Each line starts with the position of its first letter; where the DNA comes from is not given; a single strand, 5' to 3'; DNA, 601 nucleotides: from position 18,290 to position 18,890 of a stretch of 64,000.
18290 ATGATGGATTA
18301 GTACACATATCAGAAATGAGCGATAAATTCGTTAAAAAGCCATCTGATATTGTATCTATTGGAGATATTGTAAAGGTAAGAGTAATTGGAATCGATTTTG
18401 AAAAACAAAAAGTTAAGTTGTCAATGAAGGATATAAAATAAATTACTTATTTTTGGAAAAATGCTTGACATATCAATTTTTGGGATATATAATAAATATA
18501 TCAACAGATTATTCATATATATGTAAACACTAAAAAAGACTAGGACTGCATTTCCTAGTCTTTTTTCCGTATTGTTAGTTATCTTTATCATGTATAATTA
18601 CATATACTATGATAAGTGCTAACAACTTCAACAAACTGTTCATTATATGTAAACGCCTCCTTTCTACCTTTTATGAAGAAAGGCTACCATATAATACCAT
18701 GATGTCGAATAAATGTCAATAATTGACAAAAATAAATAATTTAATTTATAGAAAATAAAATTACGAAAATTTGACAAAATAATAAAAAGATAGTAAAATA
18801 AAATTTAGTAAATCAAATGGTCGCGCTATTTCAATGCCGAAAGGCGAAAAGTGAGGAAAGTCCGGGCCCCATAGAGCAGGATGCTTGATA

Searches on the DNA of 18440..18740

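Call 15: search_rna_families(source=window, start=18440, end=18740, threshold=evalue, max_evalue=10)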
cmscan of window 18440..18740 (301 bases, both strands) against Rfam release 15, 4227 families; matches with E-value up to 10: 7.
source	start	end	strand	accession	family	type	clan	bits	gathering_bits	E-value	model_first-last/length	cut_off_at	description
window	18463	18569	+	RF02449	ncr1015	Gene; sRNA;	-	31.9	60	0.0059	1-121/121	no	Bacillus sRNA ncr1015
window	18529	18629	-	RF02432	SpF25_sRNA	Gene; sRNA;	-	23.8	48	0.079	1-102/102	no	Streptococcus sRNA SpF25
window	18495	18577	-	RF01604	plasmodium_snoR28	Gene; snRNA; snoRNA; CD-box;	-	18.4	63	2.8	1-78/78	no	small nucleolar RNA snoR28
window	18484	18566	+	RF04339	Plastid-psbJ-3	Cis-reg;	CL00152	15.3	61.7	3.5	1-125/125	no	Plastid-psbJ-3 3UTR RNA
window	18687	18731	-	RF02059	STnc50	Gene; sRNA;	-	14.8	55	7.9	1-84/84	no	Salmonella enterica sRNA STnc40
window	18511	18588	-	RF04128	MIR8562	Gene; miRNA;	-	14.1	211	2.6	45-198/242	no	MIR8562 microRNA precursor family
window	18532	18566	-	RF03818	MIR7994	Gene; miRNA;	-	13.5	100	9.6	28-61/90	no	MIR7994 microRNA precursor family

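Call 41: search_rna_families(source=window, start=18440, end=18600, threshold=evalue, max_evalue=0.1, show_alignments=1)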
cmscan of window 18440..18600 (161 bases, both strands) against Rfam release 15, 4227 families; matches with E-value up to 0.1: 2.
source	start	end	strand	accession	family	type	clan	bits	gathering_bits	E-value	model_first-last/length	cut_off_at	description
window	18463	18569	+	RF02449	ncr1015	Gene; sRNA;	-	31.9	60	0.0031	1-121/121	no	Bacillus sRNA ncr1015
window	18536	18600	-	RF01408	sraL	Gene; sRNA;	-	18.3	39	0.024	71-142/142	5'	sraL Hfq binding RNA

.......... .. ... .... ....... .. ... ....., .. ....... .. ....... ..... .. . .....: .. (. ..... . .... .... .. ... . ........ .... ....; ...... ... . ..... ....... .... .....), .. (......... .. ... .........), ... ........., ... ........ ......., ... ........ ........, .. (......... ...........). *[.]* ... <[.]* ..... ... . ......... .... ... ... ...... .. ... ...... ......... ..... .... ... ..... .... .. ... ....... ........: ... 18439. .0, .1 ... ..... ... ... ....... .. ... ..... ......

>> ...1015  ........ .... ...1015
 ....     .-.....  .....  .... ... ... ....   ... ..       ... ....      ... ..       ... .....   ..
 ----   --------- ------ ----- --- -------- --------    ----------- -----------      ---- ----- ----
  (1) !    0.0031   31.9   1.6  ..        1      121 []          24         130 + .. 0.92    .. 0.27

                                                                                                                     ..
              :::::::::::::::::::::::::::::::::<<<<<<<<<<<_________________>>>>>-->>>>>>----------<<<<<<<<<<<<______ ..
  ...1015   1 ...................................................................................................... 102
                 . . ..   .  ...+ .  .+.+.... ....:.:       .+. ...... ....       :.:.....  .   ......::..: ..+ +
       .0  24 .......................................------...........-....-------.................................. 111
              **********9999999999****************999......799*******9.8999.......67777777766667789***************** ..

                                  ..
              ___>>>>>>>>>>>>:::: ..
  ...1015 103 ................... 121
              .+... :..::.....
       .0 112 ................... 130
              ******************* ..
